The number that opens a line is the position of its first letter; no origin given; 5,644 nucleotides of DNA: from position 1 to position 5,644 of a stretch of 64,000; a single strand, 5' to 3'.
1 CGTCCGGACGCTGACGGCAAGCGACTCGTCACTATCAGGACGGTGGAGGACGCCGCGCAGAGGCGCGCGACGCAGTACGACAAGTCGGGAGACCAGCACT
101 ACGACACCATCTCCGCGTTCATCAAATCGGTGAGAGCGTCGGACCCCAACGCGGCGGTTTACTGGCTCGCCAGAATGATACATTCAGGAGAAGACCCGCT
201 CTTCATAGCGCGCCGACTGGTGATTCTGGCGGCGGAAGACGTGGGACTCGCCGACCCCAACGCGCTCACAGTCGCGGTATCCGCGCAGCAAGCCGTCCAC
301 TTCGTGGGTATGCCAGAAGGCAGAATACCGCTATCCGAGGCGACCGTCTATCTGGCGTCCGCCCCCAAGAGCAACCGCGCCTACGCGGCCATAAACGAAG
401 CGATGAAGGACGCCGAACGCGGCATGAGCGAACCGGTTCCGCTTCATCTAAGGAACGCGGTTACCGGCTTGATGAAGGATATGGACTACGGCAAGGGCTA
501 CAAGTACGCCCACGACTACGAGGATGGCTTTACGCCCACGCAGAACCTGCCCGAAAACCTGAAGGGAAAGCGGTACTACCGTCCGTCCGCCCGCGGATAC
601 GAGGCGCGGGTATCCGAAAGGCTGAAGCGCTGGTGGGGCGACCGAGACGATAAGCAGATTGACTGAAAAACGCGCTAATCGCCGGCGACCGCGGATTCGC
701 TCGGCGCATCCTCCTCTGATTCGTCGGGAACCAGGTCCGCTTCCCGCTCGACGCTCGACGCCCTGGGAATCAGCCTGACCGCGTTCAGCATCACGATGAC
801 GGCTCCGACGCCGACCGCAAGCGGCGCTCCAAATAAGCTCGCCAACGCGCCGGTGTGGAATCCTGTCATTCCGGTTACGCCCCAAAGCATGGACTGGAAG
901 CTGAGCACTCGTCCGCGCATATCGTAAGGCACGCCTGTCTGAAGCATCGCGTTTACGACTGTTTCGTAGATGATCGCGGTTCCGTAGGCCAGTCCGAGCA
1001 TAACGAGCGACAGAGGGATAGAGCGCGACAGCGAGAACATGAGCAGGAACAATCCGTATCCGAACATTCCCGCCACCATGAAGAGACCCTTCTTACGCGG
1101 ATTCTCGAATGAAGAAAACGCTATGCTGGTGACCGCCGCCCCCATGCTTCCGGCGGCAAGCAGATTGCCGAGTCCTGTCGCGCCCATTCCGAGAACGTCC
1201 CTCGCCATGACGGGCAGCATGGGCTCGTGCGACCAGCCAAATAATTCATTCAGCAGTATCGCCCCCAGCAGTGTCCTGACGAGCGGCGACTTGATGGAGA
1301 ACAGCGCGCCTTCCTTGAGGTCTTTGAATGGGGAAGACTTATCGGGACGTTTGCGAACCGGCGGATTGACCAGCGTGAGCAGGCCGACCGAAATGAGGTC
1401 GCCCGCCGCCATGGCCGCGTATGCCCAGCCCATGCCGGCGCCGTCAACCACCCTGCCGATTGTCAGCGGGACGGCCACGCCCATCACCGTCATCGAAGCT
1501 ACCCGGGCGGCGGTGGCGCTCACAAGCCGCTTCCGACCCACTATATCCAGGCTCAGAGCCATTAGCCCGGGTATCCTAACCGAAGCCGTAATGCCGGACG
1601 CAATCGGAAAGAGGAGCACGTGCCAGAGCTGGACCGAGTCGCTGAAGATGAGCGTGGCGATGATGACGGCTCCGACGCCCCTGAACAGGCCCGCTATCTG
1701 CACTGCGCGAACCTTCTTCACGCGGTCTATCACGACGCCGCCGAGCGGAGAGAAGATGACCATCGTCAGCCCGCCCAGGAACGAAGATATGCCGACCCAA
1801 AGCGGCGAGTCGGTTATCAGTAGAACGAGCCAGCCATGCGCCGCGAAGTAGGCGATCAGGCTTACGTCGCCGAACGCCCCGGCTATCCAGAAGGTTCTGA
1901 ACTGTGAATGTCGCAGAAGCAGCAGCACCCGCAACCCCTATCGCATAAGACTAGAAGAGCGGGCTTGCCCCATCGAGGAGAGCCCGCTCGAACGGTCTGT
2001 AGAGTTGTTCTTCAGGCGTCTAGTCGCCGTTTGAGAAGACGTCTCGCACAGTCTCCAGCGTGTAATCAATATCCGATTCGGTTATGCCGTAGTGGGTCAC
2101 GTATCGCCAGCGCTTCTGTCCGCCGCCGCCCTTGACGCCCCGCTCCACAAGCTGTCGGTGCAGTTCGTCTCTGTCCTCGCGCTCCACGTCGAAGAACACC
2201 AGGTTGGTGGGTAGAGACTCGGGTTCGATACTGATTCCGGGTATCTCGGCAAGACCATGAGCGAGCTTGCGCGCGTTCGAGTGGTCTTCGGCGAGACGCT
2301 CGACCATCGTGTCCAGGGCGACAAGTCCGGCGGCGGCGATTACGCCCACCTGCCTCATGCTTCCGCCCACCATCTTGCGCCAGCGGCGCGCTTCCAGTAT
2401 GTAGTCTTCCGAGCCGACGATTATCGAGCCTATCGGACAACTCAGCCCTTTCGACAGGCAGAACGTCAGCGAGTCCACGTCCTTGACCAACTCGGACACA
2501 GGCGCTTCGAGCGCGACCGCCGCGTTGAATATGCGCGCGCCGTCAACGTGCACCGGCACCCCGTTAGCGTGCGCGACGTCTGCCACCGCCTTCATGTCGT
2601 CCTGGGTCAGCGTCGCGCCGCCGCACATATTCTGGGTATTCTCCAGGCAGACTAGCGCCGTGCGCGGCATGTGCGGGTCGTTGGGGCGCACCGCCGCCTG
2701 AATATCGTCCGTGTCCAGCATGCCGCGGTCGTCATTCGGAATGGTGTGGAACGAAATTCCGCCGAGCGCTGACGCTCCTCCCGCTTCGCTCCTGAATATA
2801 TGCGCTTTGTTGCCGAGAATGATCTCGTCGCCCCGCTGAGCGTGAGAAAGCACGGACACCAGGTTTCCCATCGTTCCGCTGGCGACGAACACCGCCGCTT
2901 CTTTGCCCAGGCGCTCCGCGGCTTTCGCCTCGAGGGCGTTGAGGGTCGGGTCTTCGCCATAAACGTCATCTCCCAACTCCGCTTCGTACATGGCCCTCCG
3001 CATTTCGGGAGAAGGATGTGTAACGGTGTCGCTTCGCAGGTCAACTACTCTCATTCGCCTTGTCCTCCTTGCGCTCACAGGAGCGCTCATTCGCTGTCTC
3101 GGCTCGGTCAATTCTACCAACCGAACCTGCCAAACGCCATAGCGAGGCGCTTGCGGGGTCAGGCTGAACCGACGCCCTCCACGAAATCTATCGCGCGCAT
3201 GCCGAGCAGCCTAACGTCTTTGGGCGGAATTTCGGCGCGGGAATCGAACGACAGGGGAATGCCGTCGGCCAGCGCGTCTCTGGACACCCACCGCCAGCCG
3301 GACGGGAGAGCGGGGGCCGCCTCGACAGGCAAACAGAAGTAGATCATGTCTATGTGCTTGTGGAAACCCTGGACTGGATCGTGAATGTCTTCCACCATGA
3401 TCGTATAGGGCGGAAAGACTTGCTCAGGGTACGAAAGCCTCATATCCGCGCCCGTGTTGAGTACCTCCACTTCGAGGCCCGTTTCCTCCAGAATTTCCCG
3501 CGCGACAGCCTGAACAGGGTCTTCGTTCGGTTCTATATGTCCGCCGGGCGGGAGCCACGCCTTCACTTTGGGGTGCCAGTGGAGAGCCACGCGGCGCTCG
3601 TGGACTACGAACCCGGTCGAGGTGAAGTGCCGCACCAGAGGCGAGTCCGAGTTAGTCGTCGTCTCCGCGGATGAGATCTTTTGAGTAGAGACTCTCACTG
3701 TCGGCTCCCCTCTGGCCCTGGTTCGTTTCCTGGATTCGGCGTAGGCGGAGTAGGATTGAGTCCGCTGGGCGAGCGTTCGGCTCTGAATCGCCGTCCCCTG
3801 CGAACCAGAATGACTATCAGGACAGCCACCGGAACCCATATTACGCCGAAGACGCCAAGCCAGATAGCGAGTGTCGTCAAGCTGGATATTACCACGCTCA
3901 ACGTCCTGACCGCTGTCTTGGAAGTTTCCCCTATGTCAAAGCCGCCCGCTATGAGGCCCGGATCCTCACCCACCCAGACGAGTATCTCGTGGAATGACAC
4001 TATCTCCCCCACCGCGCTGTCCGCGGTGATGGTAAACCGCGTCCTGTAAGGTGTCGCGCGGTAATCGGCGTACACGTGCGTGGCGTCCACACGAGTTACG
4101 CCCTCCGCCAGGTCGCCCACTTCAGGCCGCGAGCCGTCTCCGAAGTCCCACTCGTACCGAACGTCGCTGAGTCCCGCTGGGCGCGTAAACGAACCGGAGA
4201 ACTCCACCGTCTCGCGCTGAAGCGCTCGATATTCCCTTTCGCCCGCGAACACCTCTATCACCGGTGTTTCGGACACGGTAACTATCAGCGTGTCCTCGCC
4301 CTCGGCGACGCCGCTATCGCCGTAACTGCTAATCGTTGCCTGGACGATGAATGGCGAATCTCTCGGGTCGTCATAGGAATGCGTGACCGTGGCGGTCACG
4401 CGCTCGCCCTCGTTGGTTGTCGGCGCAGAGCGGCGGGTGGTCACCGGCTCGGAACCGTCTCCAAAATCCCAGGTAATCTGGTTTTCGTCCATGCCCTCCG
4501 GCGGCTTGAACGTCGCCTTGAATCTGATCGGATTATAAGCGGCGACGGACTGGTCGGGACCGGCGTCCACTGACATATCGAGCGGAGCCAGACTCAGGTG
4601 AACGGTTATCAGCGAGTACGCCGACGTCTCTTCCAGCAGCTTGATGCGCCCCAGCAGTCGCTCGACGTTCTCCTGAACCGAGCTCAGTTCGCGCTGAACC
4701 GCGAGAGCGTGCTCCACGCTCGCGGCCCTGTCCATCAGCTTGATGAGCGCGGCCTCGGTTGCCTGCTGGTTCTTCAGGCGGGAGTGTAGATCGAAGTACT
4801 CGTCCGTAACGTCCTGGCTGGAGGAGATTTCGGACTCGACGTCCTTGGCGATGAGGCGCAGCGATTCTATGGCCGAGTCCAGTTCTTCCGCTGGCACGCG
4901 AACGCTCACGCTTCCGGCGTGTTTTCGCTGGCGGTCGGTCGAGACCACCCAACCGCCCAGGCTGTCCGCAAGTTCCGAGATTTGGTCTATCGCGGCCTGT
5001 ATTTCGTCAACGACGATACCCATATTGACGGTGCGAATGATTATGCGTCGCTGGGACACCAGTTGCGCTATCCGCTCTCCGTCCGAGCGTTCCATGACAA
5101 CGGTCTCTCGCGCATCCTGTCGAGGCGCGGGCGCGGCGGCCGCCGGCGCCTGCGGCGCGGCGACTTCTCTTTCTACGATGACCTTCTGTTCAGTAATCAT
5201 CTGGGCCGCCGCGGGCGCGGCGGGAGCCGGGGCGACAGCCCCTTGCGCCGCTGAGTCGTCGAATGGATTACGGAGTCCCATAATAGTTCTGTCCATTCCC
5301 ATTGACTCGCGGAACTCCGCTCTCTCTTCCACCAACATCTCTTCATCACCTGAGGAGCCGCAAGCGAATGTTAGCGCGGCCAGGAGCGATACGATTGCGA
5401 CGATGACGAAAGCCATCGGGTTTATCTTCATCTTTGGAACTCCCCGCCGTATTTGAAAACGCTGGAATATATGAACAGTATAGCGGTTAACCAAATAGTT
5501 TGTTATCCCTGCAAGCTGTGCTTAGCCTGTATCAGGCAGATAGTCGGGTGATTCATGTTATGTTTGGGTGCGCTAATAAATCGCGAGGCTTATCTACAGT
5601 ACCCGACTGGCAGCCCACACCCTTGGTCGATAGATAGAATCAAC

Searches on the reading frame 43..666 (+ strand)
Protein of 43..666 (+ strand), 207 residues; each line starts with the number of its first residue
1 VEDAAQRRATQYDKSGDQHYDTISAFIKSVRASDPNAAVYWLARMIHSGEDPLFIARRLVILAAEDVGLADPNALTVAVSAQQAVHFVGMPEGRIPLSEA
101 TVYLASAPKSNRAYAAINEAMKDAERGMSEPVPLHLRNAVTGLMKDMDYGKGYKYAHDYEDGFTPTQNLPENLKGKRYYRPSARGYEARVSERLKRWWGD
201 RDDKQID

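Call 23: search_protein_families(library=pfam, proteins=[window:43-666:+], max_evalue=0.00001)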
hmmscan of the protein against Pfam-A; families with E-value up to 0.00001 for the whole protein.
window:43-666:+ (207 aa): 2 families
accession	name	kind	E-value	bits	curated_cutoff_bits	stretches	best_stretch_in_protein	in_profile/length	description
PF12002.13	MgsA_C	-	4.5e-72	241.8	27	1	33-198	2-167/167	MgsA AAA+ ATPase C terminal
PF16193.11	AAA_assoc_2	-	1.2e-11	45.2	34.3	1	2-31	52-81/81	AAA C-terminal domain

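Call 66: find_homologous_proteins(query=window:43-666:+, max_evalue=1e-40)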
Query window:43-666:+ (207 aa): 7007 proteins with E <= 1e-40 among 8000 candidates; the best 120 are listed.
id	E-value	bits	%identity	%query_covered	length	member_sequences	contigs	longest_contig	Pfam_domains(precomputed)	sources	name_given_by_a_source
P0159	6.4e-113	393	86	98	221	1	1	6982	PF16193.12,PF12002.14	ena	-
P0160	1.3e-102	359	78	98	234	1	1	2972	PF16193.12,PF12002.14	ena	-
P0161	1.2e-101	356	74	98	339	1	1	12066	PF16193.12,PF12002.14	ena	-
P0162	2.6e-100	352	75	98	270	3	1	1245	PF16193.12,PF12002.14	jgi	jgi:putative ATPase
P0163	1.6e-99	349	76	96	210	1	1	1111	PF16193.12,PF12002.14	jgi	jgi:putative ATPase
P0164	2.4e-97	342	71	99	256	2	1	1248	PF16193.12,PF12002.14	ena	-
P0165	3.8e-97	342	73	96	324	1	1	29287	PF16193.12,PF12002.14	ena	-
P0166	7.6e-97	341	74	97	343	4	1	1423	PF16193.12,PF12002.14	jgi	jgi:putative ATPase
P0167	1.6e-96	340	71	100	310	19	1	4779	PF16193.12,PF12002.14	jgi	jgi:putative ATPase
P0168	9.6e-96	337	72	98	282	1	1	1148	PF16193.12,PF12002.14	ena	-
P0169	9.9e-96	337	72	97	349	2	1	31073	PF16193.12,PF12002.14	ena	-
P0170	1.4e-95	337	73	97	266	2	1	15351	PF22703.3,PF16193.12,PF12002.14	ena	-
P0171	1.6e-95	336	71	99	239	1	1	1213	PF16193.12,PF12002.14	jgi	jgi:putative ATPase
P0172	1.9e-95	336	71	98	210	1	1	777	PF16193.12,PF12002.14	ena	-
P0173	2.2e-95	336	72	97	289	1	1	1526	PF16193.12,PF12002.14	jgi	jgi:putative ATPase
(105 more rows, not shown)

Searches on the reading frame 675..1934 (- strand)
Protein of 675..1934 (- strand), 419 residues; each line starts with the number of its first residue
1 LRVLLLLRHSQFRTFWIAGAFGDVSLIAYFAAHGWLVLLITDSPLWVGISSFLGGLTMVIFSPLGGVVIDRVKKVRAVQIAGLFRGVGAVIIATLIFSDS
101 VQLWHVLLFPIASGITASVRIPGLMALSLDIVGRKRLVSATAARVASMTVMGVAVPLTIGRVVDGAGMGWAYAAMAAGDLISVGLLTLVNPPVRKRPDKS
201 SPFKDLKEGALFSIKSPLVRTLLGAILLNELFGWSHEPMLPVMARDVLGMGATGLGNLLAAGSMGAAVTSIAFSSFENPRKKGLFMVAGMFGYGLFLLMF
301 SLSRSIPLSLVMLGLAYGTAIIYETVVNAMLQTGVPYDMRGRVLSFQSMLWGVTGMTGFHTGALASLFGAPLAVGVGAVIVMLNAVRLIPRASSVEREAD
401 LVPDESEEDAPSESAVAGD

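Call 23: search_protein_families(library=pfam, proteins=[window:675-1934:-], max_evalue=0.00001)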
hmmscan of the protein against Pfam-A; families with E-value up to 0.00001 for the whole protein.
window:675-1934:- (419 aa): 2 families
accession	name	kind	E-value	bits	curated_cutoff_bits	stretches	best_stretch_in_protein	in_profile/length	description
PF05977.19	MFS_3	-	1.5e-25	90.1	27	1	7-405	7-407/524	Transmembrane secretion effector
PF07690.21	MFS_1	-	8.7e-24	84.5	33.4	2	43-358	30-346/347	Major Facilitator Superfamily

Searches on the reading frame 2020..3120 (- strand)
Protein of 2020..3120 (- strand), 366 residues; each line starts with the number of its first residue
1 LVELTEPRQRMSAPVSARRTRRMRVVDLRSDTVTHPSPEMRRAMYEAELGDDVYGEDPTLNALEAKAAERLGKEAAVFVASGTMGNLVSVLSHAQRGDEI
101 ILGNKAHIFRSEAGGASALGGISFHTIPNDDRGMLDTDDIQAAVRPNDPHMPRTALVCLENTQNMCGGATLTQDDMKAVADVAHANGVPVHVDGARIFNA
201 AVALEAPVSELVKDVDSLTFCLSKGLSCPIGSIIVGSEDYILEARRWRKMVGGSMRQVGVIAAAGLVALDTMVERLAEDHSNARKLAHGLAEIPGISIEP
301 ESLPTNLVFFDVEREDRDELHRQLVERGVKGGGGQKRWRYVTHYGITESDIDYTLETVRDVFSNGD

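Call 23: search_protein_families(library=pfam, proteins=[window:2020-3120:-], max_evalue=0.00001)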
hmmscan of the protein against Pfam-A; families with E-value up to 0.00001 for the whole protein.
window:2020-3120:- (366 aa): 5 families
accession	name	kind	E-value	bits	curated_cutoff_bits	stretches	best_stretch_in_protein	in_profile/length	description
PF01212.27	Beta_elim_lyase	-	1.2e-107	360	27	1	27-311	1-286/288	Beta-eliminating lyase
PF00155.27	Aminotran_1_2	-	3.3e-14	53.3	19.7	1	36-329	18-328/361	Aminotransferase class I and II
PF01041.23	DegT_DnrJ_EryC1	-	5.1e-10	39.5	19.8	1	52-330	18-302/360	DegT/DnrJ/EryC1/StrS aminotransferase family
PF01053.26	Cys_Met_Meta_PP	-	3e-09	36.4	27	1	57-296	51-272/381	Cys/Met metabolism PLP-dependent enzyme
PF00266.25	Aminotran_5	-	2.5e-08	33.7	21.5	1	75-258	63-233/371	Aminotransferase class-V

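Call 72: find_encoding_contigs(protein=window:2023-3054:-, flank=10000, max_places=4)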
Protein seq(344 aa) (344 aa): 2 contigs read that carry it; 2 places shown.
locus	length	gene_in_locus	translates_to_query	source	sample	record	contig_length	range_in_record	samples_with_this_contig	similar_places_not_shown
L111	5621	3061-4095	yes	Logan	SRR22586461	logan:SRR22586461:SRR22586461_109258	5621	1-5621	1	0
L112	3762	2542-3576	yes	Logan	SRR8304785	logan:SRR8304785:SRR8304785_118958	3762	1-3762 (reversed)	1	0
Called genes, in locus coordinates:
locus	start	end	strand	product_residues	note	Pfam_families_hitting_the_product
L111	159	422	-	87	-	-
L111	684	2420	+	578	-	PF14257:DUF4349, PF00801:PKD (faint), PF18911:PKD_4 (weak)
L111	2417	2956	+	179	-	PF00293:NUDIX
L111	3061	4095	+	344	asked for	PF00155:Aminotran_1_2, PF01212:Beta_elim_lyase, PF01041:DegT_DnrJ_EryC1, PF01053:Cys_Met_Meta_PP, PF00266:Aminotran_5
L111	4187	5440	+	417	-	PF05977:MFS_3, PF07690:MFS_1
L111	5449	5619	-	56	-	?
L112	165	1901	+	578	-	PF14257:DUF4349, PF00801:PKD (faint), PF18911:PKD_4 (weak)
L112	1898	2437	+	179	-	PF00293:NUDIX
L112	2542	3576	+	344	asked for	PF00155:Aminotran_1_2, PF01212:Beta_elim_lyase, PF01041:DegT_DnrJ_EryC1, PF01053:Cys_Met_Meta_PP, PF00266:Aminotran_5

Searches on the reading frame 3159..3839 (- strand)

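Call 23: search_protein_families(library=pfam, proteins=[window:3159-3839:-], max_evalue=0.00001)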
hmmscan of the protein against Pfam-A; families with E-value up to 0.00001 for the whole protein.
window:3159-3839:- (226 aa): 1 family
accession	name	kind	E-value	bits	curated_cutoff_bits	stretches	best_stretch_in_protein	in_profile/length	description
PF00293.34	NUDIX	-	2.7e-13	50.5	21.1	1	82-190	13-118/134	NUDIX domain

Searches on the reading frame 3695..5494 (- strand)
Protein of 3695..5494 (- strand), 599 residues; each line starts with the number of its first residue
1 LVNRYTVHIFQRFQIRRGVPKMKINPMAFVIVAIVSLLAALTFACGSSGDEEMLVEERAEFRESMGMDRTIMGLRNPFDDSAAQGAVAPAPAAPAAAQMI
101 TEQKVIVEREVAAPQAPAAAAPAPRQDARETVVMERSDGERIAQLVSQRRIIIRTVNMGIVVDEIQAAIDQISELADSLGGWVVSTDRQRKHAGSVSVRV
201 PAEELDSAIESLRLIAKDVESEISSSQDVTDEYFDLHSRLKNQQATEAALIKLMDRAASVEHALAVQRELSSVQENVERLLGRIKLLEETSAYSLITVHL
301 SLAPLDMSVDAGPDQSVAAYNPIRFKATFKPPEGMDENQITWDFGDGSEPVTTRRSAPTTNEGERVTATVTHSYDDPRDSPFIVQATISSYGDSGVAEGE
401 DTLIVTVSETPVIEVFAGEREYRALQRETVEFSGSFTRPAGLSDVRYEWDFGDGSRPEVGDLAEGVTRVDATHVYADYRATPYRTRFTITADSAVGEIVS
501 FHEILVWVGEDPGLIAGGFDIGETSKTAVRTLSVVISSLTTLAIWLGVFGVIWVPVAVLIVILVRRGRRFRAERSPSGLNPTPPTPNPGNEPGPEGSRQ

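Call 23: search_protein_families(library=pfam, proteins=[window:3695-5494:-], max_evalue=0.00001)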
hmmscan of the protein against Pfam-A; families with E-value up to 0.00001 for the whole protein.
window:3695-5494:- (599 aa): 3 families
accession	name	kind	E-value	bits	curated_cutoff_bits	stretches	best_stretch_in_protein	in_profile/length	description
PF14257.11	DUF4349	-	2.3e-37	128.9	27.7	1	151-301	2-155/213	Domain of unknown function (DUF4349)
PF18911.6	PKD_4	-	2.1e-16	60.2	27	2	410-493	3-72/85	PKD domain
PF00801.26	PKD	-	1.4e-08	35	23.5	0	428-476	15-54/80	PKD domain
